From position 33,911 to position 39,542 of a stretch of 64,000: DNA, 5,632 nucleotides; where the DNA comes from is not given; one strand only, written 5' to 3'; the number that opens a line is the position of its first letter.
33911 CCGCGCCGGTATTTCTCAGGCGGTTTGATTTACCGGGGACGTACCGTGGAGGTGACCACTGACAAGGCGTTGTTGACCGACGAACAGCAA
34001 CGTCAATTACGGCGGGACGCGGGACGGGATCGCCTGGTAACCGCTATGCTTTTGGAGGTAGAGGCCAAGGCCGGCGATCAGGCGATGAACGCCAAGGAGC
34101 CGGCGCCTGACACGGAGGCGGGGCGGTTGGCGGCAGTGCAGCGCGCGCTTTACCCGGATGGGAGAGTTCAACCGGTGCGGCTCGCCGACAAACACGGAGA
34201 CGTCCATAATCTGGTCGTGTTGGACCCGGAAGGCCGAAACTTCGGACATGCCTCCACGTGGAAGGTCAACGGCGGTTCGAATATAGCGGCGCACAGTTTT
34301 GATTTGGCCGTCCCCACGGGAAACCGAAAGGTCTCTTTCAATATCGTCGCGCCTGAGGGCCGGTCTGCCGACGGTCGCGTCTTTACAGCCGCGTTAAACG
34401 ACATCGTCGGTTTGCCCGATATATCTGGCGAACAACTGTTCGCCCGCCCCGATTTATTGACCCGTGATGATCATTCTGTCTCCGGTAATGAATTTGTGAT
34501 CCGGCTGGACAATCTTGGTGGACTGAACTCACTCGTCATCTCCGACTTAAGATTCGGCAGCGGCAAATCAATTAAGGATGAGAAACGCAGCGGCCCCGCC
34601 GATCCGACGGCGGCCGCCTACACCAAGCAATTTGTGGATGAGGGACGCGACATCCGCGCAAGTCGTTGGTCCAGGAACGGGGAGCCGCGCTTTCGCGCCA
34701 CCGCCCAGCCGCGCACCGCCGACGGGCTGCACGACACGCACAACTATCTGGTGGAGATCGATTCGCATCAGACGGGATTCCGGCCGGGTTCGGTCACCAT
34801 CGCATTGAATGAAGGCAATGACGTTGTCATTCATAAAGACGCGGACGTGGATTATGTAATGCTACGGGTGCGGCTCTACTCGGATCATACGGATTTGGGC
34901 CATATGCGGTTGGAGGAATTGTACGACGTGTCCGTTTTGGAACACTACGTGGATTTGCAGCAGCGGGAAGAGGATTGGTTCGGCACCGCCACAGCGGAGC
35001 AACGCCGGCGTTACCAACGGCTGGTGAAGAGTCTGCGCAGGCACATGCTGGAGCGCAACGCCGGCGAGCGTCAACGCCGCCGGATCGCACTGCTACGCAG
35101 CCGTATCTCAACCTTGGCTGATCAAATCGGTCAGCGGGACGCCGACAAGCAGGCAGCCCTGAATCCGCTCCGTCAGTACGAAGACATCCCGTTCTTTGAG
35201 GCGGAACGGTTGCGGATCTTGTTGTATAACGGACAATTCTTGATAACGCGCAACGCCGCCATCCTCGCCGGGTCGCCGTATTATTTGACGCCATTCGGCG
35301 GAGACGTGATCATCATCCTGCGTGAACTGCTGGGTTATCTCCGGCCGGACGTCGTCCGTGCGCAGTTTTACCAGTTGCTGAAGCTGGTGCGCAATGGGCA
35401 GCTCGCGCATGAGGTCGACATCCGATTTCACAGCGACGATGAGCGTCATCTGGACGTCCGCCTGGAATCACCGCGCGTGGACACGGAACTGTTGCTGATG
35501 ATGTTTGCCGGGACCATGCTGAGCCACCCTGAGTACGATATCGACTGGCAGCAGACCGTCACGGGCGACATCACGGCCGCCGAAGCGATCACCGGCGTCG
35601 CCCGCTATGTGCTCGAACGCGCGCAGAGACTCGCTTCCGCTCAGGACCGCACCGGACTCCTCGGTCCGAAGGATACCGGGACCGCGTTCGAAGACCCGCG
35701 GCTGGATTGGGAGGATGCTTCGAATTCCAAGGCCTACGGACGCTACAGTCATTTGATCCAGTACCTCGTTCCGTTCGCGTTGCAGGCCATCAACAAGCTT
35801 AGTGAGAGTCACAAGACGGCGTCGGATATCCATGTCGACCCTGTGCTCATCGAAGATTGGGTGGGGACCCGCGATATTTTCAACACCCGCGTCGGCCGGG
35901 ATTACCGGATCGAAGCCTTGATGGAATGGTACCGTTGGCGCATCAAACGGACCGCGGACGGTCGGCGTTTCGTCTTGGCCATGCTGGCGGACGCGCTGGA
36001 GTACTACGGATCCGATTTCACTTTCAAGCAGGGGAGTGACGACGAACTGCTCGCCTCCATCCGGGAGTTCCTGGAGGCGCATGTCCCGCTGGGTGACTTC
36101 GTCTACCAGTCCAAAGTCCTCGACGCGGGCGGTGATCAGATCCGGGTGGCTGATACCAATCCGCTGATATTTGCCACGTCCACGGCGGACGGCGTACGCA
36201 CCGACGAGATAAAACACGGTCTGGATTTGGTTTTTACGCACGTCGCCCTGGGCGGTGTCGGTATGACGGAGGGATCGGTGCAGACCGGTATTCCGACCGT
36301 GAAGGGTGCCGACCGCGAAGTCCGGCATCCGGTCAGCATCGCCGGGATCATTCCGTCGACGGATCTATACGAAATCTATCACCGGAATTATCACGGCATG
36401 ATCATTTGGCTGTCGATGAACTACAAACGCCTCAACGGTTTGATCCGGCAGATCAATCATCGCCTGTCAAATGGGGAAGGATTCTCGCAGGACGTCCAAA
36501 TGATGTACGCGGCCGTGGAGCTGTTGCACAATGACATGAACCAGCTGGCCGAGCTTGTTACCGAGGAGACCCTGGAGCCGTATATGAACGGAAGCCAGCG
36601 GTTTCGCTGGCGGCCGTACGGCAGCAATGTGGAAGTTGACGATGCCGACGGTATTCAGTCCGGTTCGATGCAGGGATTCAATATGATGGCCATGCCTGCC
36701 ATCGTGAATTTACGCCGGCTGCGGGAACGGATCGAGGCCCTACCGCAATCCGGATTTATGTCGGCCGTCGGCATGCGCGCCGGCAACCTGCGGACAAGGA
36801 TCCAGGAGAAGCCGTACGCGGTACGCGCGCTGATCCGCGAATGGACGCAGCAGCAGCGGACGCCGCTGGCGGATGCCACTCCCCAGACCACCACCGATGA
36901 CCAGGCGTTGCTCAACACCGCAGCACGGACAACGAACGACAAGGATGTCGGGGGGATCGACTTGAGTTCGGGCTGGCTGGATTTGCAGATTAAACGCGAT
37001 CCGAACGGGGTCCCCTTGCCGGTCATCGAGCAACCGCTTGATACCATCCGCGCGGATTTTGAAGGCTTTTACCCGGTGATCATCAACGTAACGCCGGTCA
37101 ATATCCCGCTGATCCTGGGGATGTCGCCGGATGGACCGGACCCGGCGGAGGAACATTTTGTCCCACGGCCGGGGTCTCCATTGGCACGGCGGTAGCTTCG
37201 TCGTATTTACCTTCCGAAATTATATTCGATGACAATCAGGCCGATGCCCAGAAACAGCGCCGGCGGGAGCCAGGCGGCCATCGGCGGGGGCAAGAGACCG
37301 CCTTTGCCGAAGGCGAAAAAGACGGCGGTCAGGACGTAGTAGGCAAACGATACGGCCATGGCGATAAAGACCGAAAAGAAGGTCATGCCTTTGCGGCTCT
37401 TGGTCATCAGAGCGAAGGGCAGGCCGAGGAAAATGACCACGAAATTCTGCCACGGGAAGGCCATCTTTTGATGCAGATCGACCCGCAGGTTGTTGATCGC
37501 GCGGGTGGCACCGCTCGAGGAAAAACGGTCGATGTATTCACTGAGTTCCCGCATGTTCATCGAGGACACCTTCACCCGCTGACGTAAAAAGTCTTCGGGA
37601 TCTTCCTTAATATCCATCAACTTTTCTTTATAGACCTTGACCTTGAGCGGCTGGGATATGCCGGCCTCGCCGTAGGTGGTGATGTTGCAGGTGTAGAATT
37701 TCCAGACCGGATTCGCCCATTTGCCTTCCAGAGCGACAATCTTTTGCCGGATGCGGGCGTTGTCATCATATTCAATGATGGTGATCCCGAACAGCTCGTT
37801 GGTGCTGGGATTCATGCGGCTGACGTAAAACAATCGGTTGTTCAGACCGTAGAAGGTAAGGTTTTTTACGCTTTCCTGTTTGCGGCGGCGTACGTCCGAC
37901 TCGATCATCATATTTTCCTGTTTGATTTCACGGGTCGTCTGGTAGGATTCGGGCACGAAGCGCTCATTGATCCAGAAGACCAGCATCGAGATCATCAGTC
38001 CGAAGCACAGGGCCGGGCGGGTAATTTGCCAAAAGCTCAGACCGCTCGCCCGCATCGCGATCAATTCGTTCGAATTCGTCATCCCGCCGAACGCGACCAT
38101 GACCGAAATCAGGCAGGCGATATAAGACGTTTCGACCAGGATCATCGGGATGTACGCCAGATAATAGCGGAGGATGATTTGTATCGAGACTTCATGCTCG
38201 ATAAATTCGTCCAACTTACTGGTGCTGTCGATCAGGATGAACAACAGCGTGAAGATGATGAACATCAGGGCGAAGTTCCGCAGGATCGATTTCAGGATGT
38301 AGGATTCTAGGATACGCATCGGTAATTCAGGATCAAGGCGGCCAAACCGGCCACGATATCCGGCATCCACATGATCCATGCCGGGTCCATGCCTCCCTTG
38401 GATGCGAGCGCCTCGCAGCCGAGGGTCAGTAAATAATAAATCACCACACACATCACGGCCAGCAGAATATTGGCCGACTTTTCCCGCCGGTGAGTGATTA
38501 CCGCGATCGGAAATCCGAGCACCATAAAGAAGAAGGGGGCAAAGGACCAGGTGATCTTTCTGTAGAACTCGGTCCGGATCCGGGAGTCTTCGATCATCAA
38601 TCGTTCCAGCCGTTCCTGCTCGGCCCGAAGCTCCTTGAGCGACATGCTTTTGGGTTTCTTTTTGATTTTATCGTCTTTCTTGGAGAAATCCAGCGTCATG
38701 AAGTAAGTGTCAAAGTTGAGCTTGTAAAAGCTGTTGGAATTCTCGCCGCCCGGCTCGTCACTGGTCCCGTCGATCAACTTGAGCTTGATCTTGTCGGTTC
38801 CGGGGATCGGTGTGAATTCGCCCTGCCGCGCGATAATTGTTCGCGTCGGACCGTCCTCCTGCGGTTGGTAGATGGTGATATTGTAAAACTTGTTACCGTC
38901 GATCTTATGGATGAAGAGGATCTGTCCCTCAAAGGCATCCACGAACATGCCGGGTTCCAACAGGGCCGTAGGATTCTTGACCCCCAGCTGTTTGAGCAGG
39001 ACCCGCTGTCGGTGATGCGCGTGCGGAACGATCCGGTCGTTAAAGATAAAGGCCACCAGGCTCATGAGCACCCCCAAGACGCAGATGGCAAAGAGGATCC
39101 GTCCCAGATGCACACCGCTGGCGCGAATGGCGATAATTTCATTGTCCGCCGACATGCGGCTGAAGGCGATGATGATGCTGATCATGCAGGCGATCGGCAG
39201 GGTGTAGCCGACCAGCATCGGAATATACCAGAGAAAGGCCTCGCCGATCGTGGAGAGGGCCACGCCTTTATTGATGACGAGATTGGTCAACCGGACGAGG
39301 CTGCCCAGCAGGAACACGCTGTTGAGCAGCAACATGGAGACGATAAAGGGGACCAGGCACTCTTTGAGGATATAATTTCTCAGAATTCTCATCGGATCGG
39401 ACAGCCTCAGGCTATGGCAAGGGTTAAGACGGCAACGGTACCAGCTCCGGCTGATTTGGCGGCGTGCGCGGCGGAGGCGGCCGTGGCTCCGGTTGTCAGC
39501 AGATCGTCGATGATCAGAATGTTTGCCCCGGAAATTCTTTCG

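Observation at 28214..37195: Tightly linked block of three very large proteins: 1024-aa TPR protein, ICMT-PAP2 membrane enzyme, 1434-aa unknown secreted protein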

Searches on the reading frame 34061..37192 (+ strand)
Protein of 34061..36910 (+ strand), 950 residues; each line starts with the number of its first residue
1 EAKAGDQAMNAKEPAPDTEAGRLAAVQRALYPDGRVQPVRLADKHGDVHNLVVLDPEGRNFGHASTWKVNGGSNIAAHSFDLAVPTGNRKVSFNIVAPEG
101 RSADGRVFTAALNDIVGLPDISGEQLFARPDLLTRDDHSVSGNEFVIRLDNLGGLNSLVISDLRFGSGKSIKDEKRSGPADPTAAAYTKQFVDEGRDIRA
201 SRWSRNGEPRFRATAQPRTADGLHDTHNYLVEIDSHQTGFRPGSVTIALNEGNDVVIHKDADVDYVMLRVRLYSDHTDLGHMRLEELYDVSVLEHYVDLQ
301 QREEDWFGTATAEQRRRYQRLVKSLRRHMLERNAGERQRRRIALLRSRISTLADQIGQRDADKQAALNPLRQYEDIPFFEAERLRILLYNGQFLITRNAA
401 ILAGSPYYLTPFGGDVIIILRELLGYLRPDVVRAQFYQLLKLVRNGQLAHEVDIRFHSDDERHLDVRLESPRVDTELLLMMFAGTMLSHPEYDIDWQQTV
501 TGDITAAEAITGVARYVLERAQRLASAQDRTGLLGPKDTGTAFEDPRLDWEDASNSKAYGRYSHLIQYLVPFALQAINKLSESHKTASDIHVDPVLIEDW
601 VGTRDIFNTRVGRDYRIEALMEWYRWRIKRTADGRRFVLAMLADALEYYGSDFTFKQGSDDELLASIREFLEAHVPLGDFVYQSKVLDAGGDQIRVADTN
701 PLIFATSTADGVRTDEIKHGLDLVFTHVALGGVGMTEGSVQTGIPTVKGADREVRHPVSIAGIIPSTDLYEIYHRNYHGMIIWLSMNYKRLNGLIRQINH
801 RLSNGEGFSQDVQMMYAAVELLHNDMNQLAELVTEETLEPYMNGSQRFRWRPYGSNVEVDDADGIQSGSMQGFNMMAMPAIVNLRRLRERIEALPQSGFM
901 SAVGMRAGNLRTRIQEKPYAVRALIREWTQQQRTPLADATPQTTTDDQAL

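Call 37: search_protein_representatives(protein=window:34061-36910:+)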
Query: 950 residues. Proteins with E-value up to 0.001 (for the whole library): 14; up to 1e-10: 8; up to 1e-30: 4. The best 14 are listed.
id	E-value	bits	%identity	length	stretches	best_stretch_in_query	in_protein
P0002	0.0e+00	1425.0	67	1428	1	4-950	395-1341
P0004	2.7e-168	578.4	40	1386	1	24-944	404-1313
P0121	8.6e-78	278.9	35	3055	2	388-943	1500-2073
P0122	1.6e-49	185.3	33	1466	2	266-891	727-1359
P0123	4.9e-29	117.5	26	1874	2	132-643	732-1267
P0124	6.4e-29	117.2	29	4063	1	249-666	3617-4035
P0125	2.3e-14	69.0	30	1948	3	390-646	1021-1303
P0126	6.8e-12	60.8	30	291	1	530-828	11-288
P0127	5.6e-06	41.2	29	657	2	394-582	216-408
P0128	3.9e-05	38.4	34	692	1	398-583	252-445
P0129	1.3e-04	36.7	33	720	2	384-583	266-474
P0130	1.6e-04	36.4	36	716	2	394-452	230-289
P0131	2.1e-04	36.0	29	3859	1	699-917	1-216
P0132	3.9e-04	35.1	37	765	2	381-471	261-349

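Call 39: search_protein_families(library=pfam, proteins=[P0122, P0123, P0125, P0126, P0127, P0128, P0129, P0130, P0132], max_evalue=0.001)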
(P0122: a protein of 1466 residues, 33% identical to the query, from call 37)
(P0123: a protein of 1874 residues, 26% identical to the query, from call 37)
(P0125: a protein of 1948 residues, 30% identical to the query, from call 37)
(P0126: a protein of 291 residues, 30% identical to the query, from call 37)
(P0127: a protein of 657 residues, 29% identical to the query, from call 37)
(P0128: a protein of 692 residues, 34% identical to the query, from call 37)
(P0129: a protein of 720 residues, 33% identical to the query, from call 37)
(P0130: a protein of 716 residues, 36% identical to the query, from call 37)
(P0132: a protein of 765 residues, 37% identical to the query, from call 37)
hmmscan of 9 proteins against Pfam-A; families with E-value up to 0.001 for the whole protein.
P0122 (1466 aa): 0 families

P0123 (1874 aa): 0 families

P0125 (1948 aa): 0 families

P0126 (291 aa): 0 families

P0127 (657 aa): 0 families

P0128 (692 aa): 0 families

P0129 (720 aa): 0 families

P0130 (716 aa): 0 families

P0132 (765 aa): 0 families

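Call 57: predict_structure(alignment_id=A2)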
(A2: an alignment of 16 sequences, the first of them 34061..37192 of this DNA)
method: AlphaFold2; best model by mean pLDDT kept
length: 1044 residues; sequences in the alignment: 16
mean_pLDDT: 77.1   pTM: 0.79
mean pLDDT of the five models: 77.1, 75.4, 73.9, 73.5, 72.9
residues with pLDDT >= 90: 287; 70-90: 493; 50-70: 114; < 50: 150
segments of 3 or more residues with pLDDT < 50: 1-12, 531-534, 536-543, 554-556, 859-864, 933-1044
pLDDT, mean of each block of 10 residues (from residue 1): 38 67 91 87 75 88 83 72 84 88 80 91 88 89 93 89 85 73 75 63 70 83 77 82 84 86 90 89 93 92 92 93 87 73 95 94 93 89 89 88 66 85 92 94 83 73 67 82 90 94 91 89 58 47 53 58 79 91 91 85 83 93 93 86 90 90 95 87 82 82 68 80 90 82 84 81 78 68 84 89 84 93 86 75 70 61 57 86 89 75 84 89 88 38 33 32 26 43 41 43 44 39 35 34 31
secondary structure, 60 per line:
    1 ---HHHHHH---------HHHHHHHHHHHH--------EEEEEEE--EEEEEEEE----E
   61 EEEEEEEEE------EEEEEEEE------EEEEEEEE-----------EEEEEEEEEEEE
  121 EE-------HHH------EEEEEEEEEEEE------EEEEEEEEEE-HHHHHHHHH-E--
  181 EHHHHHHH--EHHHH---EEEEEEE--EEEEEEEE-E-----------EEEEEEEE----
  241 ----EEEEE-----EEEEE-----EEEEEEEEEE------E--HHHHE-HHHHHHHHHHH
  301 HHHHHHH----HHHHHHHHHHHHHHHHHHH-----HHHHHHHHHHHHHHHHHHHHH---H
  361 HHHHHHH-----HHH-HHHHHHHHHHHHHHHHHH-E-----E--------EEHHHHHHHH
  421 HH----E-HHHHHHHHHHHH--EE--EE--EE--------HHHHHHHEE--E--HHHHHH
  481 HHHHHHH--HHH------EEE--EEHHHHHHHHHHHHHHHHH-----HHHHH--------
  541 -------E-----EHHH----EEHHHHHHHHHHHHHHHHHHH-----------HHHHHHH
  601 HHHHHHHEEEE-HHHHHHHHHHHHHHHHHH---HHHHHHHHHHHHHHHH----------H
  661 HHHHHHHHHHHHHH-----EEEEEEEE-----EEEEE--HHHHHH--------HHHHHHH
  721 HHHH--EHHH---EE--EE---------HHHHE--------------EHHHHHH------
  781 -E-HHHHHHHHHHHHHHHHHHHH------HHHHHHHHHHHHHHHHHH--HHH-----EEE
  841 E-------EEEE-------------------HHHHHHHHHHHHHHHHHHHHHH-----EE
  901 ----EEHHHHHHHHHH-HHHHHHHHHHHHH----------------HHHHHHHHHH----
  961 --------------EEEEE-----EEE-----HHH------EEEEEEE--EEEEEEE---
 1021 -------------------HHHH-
elements in order (helices of 4 or more, strands of 3 or more residues): H4-9 H19-30 E39-45 E48-55 E60-69 E76-83 E90-97 E109-122 E139-150 E157-166 H168-176 H182-188 H192-195 E199-205 E208-215 E229-236 E245-249 E255-259 E265-274 H284-287 H290-307 H312-330 H336-356 H360-367 H377-394 H413-422 H429-440 H461-467 H475-487 E499-501 H506-522 H528-532 H564-582 H594-607 E608-611 H613-630 H634-649 H660-674 E680-687 E693-697 H700-705 H714-724 H749-752 H769-774 H784-803 H810-827 E838-841 E849-852 H872-893 H907-916 H918-930 H947-956 E975-979 E985-987 E1002-1008 E1011-1017 H1040-1043

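Call 75: search_solved_structures(query=A2, max_evalue=10)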
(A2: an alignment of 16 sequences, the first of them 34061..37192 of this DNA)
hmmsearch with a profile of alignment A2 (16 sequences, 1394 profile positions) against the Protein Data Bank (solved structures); distinct sequences matched with E-value up to 10: 3.
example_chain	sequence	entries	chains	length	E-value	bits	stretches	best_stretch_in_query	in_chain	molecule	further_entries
7vma_A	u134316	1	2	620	0.00051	21.5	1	689-788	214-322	Amylo-alpha-1,6-glucosidase, putative archaeal type glycogen debranching enzyme (Gde)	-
1wz2_A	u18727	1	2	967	2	9.5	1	905-953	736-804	Leucyl-tRNA synthetase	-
1wkb_A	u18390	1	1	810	3.1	8.9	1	905-956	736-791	Leucyl-tRNA synthetase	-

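Call 76: search_solved_structures(query=A2, max_evalue=0.01, show_alignments=1)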
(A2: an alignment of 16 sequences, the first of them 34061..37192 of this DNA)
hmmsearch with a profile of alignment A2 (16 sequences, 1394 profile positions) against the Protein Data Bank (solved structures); distinct sequences matched with E-value up to 0.01: 1.
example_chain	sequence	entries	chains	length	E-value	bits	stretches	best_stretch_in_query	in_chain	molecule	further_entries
7vma_A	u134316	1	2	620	0.00051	21.5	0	689-788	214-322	Amylo-alpha-1,6-glucosidase, putative archaeal type glycogen debranching enzyme (Gde)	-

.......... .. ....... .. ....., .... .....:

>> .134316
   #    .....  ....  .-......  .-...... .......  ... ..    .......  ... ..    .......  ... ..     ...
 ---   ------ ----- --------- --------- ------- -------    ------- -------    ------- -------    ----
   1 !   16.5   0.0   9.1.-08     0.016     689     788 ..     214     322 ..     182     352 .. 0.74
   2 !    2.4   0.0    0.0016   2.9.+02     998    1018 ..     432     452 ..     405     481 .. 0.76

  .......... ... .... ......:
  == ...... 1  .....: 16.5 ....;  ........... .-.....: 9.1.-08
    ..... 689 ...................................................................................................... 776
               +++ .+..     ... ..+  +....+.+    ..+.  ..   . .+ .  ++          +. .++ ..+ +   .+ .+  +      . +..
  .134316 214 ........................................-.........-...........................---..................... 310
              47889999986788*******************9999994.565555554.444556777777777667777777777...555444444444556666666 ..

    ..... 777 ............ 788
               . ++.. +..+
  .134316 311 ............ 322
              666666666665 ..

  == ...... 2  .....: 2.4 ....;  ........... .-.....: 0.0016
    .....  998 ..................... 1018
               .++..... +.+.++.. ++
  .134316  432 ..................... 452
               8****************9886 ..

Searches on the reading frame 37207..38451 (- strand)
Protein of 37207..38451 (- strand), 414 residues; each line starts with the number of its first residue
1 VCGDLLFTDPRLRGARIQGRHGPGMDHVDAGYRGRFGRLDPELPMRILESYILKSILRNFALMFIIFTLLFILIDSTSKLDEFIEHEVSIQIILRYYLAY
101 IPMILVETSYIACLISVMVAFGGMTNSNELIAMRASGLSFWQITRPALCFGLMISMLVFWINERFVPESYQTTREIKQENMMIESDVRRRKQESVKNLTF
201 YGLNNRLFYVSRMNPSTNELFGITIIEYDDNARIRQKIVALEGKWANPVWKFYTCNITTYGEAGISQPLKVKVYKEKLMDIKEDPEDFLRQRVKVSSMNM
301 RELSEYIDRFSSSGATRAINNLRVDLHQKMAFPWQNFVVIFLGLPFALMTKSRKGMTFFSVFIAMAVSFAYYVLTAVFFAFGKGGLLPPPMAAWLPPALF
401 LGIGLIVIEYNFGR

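Call 11: search_protein_families(library=pfam, proteins=[window:37207-38451:-], max_evalue=0.001)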
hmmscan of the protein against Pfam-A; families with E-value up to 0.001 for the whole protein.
window:37207-38451:- (414 aa): 1 family
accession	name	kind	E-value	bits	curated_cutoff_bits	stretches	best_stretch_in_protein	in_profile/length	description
PF03739.19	LptF_LptG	-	1.2e-80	271.7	27.9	1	51-408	2-351/353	Lipopolysaccharide export system permease LptF/LptG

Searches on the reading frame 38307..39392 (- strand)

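Call 11: search_protein_families(library=pfam, proteins=[window:38307-39392:-], max_evalue=0.001)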
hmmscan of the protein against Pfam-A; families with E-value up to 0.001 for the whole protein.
window:38307-39392:- (361 aa): 1 family
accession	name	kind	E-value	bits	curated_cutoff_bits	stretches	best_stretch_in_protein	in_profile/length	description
PF03739.19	LptF_LptG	-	5e-86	289.4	27.9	1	7-357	2-352/353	Lipopolysaccharide export system permease LptF/LptG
